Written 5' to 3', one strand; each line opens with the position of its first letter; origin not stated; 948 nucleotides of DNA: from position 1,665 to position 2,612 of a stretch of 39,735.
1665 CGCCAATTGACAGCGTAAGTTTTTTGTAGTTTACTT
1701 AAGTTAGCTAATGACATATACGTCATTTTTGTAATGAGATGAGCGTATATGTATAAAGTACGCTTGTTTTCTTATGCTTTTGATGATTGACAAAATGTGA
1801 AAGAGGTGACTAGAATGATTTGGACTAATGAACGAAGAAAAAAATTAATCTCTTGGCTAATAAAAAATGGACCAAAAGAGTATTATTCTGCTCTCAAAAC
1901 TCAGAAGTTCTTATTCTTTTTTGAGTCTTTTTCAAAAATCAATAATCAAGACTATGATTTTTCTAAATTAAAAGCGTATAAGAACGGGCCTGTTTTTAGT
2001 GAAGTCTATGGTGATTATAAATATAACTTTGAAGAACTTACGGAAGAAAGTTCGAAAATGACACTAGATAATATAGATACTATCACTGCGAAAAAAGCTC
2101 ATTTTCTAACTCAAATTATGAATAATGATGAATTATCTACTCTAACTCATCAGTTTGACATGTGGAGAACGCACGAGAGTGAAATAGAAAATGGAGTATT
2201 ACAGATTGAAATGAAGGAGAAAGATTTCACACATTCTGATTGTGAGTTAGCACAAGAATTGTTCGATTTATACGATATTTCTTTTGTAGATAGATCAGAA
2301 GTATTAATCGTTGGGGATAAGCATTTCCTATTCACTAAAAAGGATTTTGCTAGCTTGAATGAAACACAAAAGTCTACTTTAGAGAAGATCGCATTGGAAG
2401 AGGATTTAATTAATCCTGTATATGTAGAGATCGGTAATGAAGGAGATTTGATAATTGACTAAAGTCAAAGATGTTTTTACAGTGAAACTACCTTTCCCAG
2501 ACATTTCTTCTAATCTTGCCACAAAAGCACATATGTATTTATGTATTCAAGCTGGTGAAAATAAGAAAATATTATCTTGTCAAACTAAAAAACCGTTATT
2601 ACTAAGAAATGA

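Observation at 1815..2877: Panacea-domain (PanA-like) gene coupled to an uncharacterised 140-aa partner next to tRNA-Met: candidate toxin-antitoxin / abortive-infection pair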

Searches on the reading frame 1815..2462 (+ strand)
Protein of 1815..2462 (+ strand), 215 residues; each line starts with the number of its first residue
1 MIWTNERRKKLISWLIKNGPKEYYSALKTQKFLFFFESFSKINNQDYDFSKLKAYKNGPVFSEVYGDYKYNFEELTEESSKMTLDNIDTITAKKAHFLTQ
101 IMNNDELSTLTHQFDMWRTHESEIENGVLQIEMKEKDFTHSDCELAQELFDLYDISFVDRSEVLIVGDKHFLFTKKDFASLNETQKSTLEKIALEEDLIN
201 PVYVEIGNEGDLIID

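Call 4: search_protein_families(library=pfam, proteins=[window:1815-2462:+], max_evalue=1)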
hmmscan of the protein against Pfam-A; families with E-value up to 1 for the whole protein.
window:1815-2462:+ (215 aa): 2 families
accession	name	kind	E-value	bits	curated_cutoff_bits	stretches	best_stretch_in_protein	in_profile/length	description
PF13274.11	SocA_Panacea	-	0.049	15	25.7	1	30-117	2-112/113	Antitoxin SocA-like, Panacea domain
PF14470.12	bPH_3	-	0.22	12.4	23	0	158-192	19-53/95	Bacterial PH domain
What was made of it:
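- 1815..2189 (+): Panacea (DUF4065) domain of ORF-A, about residues 1-125, with invariant QKxLFF and G58-P59-V60. PF13274 aligns residues 30-117 to model positions 2-112 of 113 (call 4).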

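Call 5: search_protein_families(library=padloc, proteins=[window:1815-2462:+], max_evalue=1)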
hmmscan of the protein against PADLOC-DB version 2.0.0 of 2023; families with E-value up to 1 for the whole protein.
window:1815-2462:+ (215 aa): 0 families
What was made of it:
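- On Catalogued anti-phage defence systems (PADLOC-DB 2.0): No hit for ORF-A, ORF-B or the next ORF at E up to 1 (call 5).
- PADLOC has no model that hits either protein (call 5).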

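Call 6: search_protein_families(library=phrogs, proteins=[window:1815-2462:+], max_evalue=1)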
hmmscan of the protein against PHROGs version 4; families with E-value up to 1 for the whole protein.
window:1815-2462:+ (215 aa): 3 families
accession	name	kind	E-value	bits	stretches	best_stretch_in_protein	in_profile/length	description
phrog_1281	-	unknown function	1.1e-15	58.9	1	1-177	3-191/195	-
phrog_10390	-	unknown function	3e-05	24.7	1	11-118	154-271/299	-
phrog_3807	-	unknown function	0.033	15.3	1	100-140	19-59/135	-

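Call 10: find_homologous_proteins(query=window:1815-2462:+, max_evalue=0.001)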
Query window:1815-2462:+ (215 aa): 30 proteins with E <= 0.001 among 177 candidates.
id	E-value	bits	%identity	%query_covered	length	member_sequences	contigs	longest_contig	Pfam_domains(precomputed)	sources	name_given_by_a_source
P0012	4.6e-137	473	100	100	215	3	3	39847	-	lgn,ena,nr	nr:MAG TPA: hypothetical protein [Caudoviricetes sp.]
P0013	2.0e-112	392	82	100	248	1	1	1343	-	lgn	-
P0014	4.0e-94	332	70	100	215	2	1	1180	-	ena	-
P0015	8.2e-91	321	67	100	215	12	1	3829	-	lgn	-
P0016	6.3e-90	319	67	100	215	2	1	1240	-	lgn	-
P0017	1.8e-53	200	46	100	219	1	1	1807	-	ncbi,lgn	-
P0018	1.3e-52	197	47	99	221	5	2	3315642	-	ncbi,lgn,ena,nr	nr:hypothetical protein [uncultured Trichococcus sp.]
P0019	1.3e-48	184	44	100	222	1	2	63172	-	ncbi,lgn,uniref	ncbi:hypothetical protein ACEN4K_03880 [Marinilactibacillus psychrotolerans]|uniref:hypothetical pro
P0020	1.1e-47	181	41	100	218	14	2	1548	-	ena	-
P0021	6.1e-47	178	41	100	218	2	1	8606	-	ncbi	-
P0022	5.6e-43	165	43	100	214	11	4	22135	-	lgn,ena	-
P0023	7.9e-43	165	43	100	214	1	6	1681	-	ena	-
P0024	1.1e-42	164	43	100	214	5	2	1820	-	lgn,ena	-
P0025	3.1e-42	163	42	98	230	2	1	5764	-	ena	-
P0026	1.0e-41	161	42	100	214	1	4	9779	-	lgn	-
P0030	4.0e-39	153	40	100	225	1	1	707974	-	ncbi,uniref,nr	ncbi:hypothetical protein [Mycoplasma zalophi]|uniref:hypothetical protein n=1 Tax=Mycoplasma zaloph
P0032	7.2e-39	152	37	99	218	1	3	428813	-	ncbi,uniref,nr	ncbi:hypothetical protein [Lactiplantibacillus plantarum]|uniref:hypothetical protein n=1 Tax=Lactip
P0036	1.6e-37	147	38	100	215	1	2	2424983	-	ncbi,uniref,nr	ncbi:hypothetical protein I4Q36_07140 [Tuanshanicoccus lijuaniae]|uniref:hypothetical protein n=1 Ta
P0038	2.8e-31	127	38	100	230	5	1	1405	PF13274.12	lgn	-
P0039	5.3e-31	126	37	100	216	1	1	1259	-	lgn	-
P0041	8.1e-30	122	38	92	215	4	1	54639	PF13274.12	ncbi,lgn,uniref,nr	ncbi:type II toxin-antitoxin system antitoxin SocA domain-containing protein [Staphylococcus pseudin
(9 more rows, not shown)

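Call 13: search_protein_families(library=pfam, alignment_id=A1, max_evalue=0.1)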
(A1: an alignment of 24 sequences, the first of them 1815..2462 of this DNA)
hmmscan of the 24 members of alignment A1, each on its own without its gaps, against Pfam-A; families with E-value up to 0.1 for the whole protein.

A. member 1, window:1815-2462:+ (215 aa): 1 family
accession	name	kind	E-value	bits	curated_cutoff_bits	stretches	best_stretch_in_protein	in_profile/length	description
PF13274.11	SocA_Panacea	-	0.049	15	25.7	1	30-117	2-112/113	Antitoxin SocA-like, Panacea domain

B. families by the number of members that match (of 24 scanned): 18 families
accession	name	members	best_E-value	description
PF13274.11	SocA_Panacea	12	4.9e-06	Antitoxin SocA-like, Panacea domain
PF01628.27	HrcA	1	0.012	HrcA protein C terminal domain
PF23457.1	LysM2_NFP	1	0.013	NFP LysM2 domain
PF14892.11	PIRC1_2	1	0.015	Piercer of microtubule wall 1/2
PF04356.17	DUF489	1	0.041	Protein of unknown function (DUF489)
PF11256.13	SAV0927-like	1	0.046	SAV0927-like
PF13040.11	Fur_reg_FbpB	1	0.048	Fur-regulated basic protein B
PF08640.17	U3_assoc_6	1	0.055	U3 small nucleolar RNA-associated protein 6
PF17676.7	Peptidase_S66C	1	0.056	LD-carboxypeptidase C-terminal domain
PF19789.6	DUF6273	1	0.06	Domain of unknown function (DUF6273)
PF01544.23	CorA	1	0.063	CorA-like Mg2+ transporter protein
PF03677.18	UPF0137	1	0.063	Uncharacterised protein family (UPF0137)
PF15669.10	CCDC24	1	0.072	Coiled-coil domain-containing protein 24 family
PF16535.10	T3SSipB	1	0.076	Type III cell invasion protein SipB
PF00343.26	Phosphorylase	1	0.079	Carbohydrate phosphorylase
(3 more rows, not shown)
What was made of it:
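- On Panacea / PanA (Pfam PF13274, DUF4065): 12 of 24 homologues hit at E<0.1 (call 13).
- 12 of 24 homologues hit it (call 13).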

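Call 16: search_solved_structures(query=A1, max_evalue=10, show_alignments=2)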
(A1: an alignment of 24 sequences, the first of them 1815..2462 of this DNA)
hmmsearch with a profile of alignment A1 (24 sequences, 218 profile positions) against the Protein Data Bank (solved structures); distinct sequences matched with E-value up to 10: 0.
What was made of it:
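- Tried and rejected: The PDB sequence profile for ORF-A found nothing (call 16).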

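Call 30: predict_structure(alignment_id=A1)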
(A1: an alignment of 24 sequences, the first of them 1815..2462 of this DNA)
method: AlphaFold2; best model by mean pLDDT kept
length: 215 residues; sequences in the alignment: 24
mean_pLDDT: 96.3   pTM: 0.92
mean pLDDT of the five models: 96.3, 96.0, 96.0, 95.6, 95.6
residues with pLDDT >= 90: 206; 70-90: 9; 50-70: 0; < 50: 0
segments of 3 or more residues with pLDDT < 50: none
pLDDT, mean of each block of 10 residues (from residue 1): 95 98 97 99 97 96 97 98 95 98 97 97 94 96 98 97 96 97 96 93 94 93
secondary structure, 60 per line:
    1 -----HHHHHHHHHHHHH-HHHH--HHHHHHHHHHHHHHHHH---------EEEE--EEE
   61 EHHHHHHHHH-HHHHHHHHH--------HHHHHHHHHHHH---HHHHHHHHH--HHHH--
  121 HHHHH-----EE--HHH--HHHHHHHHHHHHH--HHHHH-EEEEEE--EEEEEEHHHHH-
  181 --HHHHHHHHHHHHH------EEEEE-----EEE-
elements in order: H6-18 H20-23 H26-42 E52-55 E58-61 H62-70 H72-80 H89-100 H104-112 H115-118 H121-125 H140-152 H155-159 E161-166 E169-174 H175-179 H183-195 E202-206 E212-214
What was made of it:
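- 2190..2459 (+): C-terminal alpha/beta domain of ORF-A, about residues 126-215. It is very acidic (net -13), ends in the conserved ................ tail, and matches no described PanA accessory domain. Candidate toxin-binding element. Model pLDDT above 90 throughout (call 30).
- On Panacea / PanA (Pfam PF13274, DUF4065): The model has pLDDT 96, with helices plus a hairpin at 52-61 carrying GPV (call 30).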

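Call 33: find_encoding_contigs(protein=P0030, flank=6000, max_places=2)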
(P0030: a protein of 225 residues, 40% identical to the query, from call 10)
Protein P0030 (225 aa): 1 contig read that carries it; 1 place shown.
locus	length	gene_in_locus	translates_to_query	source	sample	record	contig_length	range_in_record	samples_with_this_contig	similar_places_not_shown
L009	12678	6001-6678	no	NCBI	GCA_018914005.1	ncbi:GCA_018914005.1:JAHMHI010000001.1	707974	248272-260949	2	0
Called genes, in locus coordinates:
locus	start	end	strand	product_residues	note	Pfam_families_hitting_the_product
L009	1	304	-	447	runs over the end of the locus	-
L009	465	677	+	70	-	-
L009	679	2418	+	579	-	PF02384:N6_Mtase, PF01170:UPF0020 (faint), PF20473:MmeI_Mtase (weak)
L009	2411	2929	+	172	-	PF01420:Methylase_S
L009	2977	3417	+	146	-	PF01420:Methylase_S (faint)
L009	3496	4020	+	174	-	-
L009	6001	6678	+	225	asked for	-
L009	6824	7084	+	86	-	-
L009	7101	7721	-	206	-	PF00665:rve (weak), PF13683:rve_3 (weak), PF13333:rve_2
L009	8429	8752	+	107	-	-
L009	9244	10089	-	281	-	-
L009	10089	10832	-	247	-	PF03009:GDPD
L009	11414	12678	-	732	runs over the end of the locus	PF00004:AAA, PF07724:AAA_2 (faint), PF07728:AAA_5 (weak), PF13173:AAA_14 (weak), PF05362:Lon_C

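Call 41: find_related_loci(query=A1, collection=genome_contigs, flank=6000)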
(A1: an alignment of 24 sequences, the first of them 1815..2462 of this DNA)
Query A1 (215 aa) in genome_contigs; peptide patterns used: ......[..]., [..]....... (x = any residue, [..] = any of these).
136 stretches matched a pattern; 32 encode a relative of the query (tblastn E <= 1e-3); 32 distinct loci.
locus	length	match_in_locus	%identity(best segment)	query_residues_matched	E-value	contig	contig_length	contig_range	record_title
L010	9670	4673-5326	41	1-215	7e-53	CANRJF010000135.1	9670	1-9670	MAG: uncultured Lachnospiraceae bacterium isolate Lapin-024__bin84 genome assembly, contig: Lapin-024__NODE_8830_length_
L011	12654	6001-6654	38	1-215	2e-52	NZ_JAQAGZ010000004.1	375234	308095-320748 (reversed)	Paenibacillus gyeongsangnamensis strain dW9 contig4, whole genome shotgun sequence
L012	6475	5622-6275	40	1-215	2e-50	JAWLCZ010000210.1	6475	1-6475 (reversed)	MAG: Paenibacillaceae bacterium isolate 15dZY3.bin.76 NODE_11661_length_6475_cov_3.381744, whole genome shotgun sequence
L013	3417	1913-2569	40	1-215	6e-49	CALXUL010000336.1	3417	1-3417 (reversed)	MAG: uncultured Clostridia bacterium isolate E08__bin289 genome assembly, contig: E08__k127_3984129, whole genome shotgu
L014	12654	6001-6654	39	1-215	6e-49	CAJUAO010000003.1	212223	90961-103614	MAG TPA_asm: uncultured Lachnospiraceae bacterium isolate MGBC119292 genome assembly, contig: MGBC119292.3, whole genome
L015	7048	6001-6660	40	1-215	3e-48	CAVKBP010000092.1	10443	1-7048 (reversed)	Ruminococcus sp. CAG:382 isolate H07683-L1_cleanbin_000014 genome assembly, contig: Spades_H07683-L1_contig_5575, whole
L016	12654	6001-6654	39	1-215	1e-47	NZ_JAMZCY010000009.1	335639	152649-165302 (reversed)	Cohnella sp. WQ 127256 Scaffold8_1, whole genome shotgun sequence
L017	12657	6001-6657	37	1-215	2e-47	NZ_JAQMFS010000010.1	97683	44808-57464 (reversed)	Gemella haemolysans strain DP3_5B 21, whole genome shotgun sequence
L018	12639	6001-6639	41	4-215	7e-47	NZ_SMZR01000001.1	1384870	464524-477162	Jeotgalibacillus sp. S-D1 NODE_1_length_1384870_cov_177.871765, whole genome shotgun sequence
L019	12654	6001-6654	39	1-215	7e-47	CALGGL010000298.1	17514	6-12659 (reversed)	MAG TPA_asm: uncultured Lachnospiraceae bacterium isolate ERR1278103_bin.107_CONCOCT_v1.1_MAG genome assembly, contig: E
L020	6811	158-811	38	1-215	2e-45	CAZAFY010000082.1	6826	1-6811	MAG TPA_asm: uncultured Eubacteriales bacterium isolate binchicken_co168_319 genome assembly, contig: NODE_17089_length_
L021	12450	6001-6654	38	1-215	6e-45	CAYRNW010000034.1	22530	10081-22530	MAG TPA_asm: uncultured Eubacteriales bacterium isolate SRP241326_co3_59 genome assembly, contig: NODE_3179_length_22530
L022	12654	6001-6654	38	1-215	6e-45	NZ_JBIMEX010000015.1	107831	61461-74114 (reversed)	Oceanobacillus sp. CF4.6 15, whole genome shotgun sequence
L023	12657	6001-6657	39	1-215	6e-45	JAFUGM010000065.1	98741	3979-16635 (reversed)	MAG: Solobacterium sp. isolate RGIG4473 Roe_deer_Omasum-5__c3902, whole genome shotgun sequence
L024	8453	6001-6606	43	12-215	5e-45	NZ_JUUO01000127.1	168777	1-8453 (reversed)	Streptococcus pseudopneumoniae strain 75_SPSE, whole genome shotgun sequence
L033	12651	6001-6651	38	1-215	2e-40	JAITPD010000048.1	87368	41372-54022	MAG: Lactobacillaceae bacterium isolate Po218_bin95 k119_4630960, whole genome shotgun sequence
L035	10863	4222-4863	32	1-215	6e-34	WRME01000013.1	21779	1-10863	MAG: Oscillospiraceae bacterium isolate Th196P3bin66 Ga0099364_10004246, whole genome shotgun sequence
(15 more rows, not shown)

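Call 42: find_related_loci(query=A1, collection=viral_contigs, flank=6000)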
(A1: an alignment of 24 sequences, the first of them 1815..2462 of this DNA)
Query A1 (215 aa) in viral_contigs; peptide patterns used: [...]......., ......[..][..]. (x = any residue, [..] = any of these).
306 stretches matched a pattern; 37 encode a relative of the query (tblastn E <= 1e-3); 37 distinct loci.
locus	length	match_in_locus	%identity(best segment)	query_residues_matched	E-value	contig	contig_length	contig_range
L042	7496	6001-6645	52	1-215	9e-70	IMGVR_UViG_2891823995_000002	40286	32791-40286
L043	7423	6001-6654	39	1-215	9e-50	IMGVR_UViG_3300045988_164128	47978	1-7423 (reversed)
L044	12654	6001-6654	40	1-215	2e-49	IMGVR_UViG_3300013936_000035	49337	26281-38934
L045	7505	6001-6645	42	4-215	3e-49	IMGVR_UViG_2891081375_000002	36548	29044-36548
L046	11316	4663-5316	39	1-215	1e-48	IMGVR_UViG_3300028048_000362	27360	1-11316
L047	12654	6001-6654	43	1-215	1e-48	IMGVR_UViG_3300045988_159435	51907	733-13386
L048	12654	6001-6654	38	1-215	4e-48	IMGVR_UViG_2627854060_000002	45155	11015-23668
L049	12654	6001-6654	43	1-215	3e-48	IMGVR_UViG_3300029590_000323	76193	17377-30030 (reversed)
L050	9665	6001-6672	40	1-215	9e-48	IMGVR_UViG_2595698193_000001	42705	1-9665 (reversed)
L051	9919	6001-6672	38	1-215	5e-47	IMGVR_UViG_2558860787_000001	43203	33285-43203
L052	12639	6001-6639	41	4-215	8e-47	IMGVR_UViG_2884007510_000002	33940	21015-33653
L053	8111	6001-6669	40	1-215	2e-46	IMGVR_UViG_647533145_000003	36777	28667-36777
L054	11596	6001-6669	40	1-215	2e-46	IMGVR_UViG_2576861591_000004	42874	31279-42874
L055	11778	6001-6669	40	1-215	2e-46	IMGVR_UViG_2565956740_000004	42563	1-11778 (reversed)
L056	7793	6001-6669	40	1-215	2e-46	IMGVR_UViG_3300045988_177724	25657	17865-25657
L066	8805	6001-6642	37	1-215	1e-44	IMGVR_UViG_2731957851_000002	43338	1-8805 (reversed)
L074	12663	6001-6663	37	1-215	1e-41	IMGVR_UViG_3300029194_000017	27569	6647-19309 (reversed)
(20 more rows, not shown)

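Call 51: fold_search(model_id=the predicted structure, library=viral)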
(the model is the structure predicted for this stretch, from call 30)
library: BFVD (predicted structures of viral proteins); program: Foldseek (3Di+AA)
matches with E <= 10: 155; with E <= 0.001: 0
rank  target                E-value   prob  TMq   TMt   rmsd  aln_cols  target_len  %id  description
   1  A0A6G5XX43            3.9e-02  1.00  0.48  0.67   4.4       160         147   14  (no name in the UniProt tables at hand)
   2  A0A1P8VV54            1.2e-01  0.99  0.45  0.62   4.3       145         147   15  (no name in the UniProt tables at hand)
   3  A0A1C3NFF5            6.9e-01  0.06  0.13  0.11  15.1       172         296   13  (no name in the UniProt tables at hand)
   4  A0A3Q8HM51            7.3e-01  0.08  0.15  0.12  15.8       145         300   15  (no name in the UniProt tables at hand)
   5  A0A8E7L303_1          1.0e+00  0.02  0.13  0.06  29.6       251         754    9  Tail protein [Enterococcus phage 113]
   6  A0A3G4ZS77            1.0e+00  0.02  0.13  0.11  20.6       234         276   11  RING-type domain-containing protein [Terrestrivirus sp.]
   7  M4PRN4                1.1e+00  0.12  0.26  0.09   9.1       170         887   12  RIIA protein [Sulfitobacter phage phiCB2047-B]
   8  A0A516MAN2            1.1e+00  0.02  0.13  0.07  16.2       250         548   12  (no name in the UniProt tables at hand)
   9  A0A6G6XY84            1.1e+00  0.02  0.12  0.09  21.6       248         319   10  Uncharacterized protein [Ochrobactrum phage vB_OspP_OH]
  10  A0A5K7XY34            1.5e+00  0.02  0.13  0.12  15.8       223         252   12  D5b-0034 homolog protein [Abalone asfa-like virus]
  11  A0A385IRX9            1.6e+00  0.04  0.14  0.10  16.9       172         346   12  (no name in the UniProt tables at hand)
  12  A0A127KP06            1.6e+00  0.06  0.22  0.09  16.1       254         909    9  Uncharacterized protein [Pseudomonas phage YMC11/06/C171_PPU_BP]
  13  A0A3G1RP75            1.6e+00  0.04  0.14  0.07  27.4       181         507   10  Inner core protein [Kammavanpettai virus]
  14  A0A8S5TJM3            1.7e+00  0.04  0.16  0.11  18.2       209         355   13  Tetratricopeptide repeat [Siphoviridae sp. ctwQT14]
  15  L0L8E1                1.7e+00  0.01  0.11  0.12  20.6       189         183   15  Uncharacterized protein [Bacillus phage phiAGATE]
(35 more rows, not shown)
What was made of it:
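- Tried and rejected: BFVD gave two unnamed 147-aa matches and nothing usable (call 51).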

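Call 53: find_encoding_contigs(protein=P0012, flank=10000, max_places=4)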
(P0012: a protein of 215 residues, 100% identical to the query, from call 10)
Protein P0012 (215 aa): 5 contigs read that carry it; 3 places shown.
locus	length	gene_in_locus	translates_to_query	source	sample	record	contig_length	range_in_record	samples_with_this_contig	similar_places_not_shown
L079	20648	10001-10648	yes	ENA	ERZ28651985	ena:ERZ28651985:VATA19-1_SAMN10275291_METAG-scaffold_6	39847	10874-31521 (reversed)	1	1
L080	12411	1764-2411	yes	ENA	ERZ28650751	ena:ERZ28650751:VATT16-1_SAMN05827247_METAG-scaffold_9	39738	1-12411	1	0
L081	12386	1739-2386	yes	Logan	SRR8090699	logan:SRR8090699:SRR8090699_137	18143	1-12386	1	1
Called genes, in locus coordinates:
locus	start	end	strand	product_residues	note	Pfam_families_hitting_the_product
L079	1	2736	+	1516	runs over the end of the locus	PF28501:ENDOD1_C (faint), PF10145:PhageMin_Tail, PF01442:Apolipoprotein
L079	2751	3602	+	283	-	PF05709:Sipho_tail (faint)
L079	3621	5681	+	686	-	PF06605:Prophage_tail, PF13884:Peptidase_S74 (weak)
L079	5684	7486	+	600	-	PF10651:BppU_N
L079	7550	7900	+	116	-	-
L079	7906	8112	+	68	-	PF16938:Phage_holin_Dp1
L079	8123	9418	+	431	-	PF01183:Glyco_hydro_25, PF01476:LysM, PF23473:LysM3_LYK4_5 (faint), PF01476:LysM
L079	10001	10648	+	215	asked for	-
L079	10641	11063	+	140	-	-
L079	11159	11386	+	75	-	-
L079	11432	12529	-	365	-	PF01610:DDE_Tnp_ISL3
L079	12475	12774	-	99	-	-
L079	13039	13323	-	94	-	-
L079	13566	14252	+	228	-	-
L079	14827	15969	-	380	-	PF14657:Arm-DNA-bind_4, PF14659:Phage_int_SAM_3, PF22022:Phage_int_M, PF00589:Phage_integrase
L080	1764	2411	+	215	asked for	-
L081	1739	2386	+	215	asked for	-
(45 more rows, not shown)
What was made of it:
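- Checked: The pair and the tRNA both lie inside it, between endolysin and integrase (call 53).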
